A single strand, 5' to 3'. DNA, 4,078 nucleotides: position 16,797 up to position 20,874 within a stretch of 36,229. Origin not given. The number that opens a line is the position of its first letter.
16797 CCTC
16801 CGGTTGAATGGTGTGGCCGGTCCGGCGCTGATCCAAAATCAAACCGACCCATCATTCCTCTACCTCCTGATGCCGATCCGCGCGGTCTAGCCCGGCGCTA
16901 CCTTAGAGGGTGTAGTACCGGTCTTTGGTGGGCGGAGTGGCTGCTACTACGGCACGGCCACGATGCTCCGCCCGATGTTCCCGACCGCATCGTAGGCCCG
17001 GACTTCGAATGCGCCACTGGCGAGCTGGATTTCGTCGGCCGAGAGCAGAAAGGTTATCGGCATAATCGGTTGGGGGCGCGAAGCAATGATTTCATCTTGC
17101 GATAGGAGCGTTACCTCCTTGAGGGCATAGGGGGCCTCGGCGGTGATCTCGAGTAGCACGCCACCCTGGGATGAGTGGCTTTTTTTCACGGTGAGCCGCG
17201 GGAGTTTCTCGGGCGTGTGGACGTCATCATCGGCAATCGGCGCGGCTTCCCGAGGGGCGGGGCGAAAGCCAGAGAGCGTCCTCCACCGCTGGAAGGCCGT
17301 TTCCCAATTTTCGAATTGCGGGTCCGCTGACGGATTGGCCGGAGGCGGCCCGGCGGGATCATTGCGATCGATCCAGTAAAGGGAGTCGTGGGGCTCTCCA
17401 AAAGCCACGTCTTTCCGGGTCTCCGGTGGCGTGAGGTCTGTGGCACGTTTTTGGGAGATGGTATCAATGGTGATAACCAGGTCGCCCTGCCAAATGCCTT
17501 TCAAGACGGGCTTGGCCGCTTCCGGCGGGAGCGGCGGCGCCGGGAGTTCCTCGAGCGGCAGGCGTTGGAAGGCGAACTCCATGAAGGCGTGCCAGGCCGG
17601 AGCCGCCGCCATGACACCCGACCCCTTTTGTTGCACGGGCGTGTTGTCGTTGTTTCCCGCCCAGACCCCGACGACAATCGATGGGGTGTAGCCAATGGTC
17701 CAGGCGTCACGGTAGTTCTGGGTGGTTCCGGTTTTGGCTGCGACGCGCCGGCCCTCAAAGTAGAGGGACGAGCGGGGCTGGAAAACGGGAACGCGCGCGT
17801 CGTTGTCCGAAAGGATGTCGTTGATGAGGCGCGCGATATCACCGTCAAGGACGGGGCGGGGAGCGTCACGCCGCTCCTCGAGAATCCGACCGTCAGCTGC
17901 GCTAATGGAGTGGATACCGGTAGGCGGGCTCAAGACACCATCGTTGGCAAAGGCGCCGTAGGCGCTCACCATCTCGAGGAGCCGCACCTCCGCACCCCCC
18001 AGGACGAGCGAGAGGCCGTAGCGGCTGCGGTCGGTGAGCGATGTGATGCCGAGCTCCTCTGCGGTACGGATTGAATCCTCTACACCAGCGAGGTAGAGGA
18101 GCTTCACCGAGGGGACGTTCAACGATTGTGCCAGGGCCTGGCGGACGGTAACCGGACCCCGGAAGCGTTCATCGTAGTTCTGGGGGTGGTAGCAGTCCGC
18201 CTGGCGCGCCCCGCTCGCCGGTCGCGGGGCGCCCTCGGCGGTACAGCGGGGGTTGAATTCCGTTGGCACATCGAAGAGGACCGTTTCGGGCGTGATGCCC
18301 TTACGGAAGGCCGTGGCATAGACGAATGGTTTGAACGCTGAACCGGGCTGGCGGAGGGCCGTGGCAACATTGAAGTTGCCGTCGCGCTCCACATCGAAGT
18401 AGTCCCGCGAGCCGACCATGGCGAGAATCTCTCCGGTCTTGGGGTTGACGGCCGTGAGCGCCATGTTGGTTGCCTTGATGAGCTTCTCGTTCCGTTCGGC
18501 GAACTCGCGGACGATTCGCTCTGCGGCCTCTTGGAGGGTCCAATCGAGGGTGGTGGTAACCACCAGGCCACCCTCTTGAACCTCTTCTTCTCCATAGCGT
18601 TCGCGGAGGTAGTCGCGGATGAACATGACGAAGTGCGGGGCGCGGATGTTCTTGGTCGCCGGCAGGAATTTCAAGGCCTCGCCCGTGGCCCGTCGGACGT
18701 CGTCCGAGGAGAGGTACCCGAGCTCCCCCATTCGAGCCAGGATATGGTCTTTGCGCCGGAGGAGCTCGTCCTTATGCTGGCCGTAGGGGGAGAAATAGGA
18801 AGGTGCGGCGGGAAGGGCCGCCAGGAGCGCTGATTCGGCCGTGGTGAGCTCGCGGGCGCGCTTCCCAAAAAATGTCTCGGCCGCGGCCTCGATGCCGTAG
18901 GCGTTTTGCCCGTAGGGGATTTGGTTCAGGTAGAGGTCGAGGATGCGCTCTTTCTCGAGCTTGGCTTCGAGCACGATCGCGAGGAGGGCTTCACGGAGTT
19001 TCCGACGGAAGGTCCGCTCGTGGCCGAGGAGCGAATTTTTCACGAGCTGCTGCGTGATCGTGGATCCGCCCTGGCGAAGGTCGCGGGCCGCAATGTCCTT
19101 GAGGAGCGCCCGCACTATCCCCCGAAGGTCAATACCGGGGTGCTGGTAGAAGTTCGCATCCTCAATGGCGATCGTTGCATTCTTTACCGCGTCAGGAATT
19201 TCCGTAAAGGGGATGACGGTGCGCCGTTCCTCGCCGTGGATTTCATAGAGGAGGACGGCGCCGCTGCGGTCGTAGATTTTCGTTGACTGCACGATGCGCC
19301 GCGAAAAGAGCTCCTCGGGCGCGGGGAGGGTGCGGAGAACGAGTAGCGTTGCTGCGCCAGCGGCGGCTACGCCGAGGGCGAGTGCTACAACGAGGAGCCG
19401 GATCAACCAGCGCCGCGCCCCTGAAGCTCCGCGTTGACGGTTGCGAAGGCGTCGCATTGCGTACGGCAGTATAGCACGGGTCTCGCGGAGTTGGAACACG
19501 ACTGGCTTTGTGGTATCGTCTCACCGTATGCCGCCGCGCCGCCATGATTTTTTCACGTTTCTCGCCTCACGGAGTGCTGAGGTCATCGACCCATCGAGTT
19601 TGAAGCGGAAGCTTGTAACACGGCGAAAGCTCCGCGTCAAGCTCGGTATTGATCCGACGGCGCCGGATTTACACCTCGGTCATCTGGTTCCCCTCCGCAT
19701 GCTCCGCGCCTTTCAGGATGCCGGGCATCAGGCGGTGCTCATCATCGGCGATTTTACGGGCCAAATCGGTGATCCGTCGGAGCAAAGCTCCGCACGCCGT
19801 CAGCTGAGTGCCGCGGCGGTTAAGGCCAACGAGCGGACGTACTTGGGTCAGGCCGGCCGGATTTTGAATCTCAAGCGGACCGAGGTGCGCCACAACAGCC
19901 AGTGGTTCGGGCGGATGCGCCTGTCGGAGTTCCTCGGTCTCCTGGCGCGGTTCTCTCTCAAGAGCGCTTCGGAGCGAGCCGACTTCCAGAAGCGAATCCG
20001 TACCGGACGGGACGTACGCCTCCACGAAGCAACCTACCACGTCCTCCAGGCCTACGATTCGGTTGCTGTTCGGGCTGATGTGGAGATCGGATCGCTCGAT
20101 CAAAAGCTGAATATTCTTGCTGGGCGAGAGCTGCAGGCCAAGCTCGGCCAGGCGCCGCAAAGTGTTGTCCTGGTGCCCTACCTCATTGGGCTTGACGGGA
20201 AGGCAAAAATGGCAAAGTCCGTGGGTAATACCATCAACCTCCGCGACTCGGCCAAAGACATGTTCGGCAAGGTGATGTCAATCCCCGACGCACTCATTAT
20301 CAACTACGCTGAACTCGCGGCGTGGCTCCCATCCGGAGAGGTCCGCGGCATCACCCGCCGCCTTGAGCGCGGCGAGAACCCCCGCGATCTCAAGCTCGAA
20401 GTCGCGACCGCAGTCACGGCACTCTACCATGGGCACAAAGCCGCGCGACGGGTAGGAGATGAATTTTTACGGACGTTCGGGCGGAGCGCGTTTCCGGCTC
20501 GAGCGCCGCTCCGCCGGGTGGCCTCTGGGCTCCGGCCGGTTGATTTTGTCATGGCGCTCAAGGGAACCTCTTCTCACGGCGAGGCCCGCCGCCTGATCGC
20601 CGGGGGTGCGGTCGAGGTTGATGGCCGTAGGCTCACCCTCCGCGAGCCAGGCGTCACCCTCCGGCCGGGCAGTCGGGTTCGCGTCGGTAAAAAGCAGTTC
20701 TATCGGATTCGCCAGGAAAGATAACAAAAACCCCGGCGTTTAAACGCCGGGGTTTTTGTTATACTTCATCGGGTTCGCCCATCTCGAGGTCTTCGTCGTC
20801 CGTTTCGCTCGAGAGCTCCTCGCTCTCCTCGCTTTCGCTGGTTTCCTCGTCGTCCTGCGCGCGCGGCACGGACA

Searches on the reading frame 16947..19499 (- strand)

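Call 84: search_protein_families(library=pfam, proteins=[window:16947-19499:-], max_evalue=0.00001)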
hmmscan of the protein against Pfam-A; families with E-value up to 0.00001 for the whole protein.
window:16947-19499:- (850 aa): 2 families
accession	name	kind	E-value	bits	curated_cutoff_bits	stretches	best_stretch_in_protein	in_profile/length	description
PF00912.28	Transgly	-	8.2e-63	211.5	27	1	84-257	5-177/178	Transglycosylase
PF00905.27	Transpeptidase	-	3.8e-23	82.6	22.1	1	347-623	2-283/299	Penicillin binding protein transpeptidase domain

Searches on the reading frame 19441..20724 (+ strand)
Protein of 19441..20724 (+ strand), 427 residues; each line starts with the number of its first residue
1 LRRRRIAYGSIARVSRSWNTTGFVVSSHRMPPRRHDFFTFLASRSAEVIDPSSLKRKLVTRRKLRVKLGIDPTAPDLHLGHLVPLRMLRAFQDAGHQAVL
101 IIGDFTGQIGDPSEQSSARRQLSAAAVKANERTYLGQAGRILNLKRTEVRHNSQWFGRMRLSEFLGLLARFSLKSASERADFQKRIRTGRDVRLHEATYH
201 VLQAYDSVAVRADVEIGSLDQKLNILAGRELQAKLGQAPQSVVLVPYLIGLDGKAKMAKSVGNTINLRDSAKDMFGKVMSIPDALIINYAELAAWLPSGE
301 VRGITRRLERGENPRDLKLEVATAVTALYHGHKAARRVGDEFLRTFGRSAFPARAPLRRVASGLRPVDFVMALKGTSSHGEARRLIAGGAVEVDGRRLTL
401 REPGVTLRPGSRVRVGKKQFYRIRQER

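Call 84: search_protein_families(library=pfam, proteins=[window:19441-20724:+], max_evalue=0.00001)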
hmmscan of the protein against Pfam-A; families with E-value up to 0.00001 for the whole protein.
window:19441-20724:+ (427 aa): 1 family
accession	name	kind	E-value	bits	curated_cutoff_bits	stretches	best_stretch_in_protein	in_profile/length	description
PF00579.31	tRNA-synt_1b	-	8.7e-62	209.5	21.1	1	61-345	3-290/292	tRNA synthetases class I (W and Y)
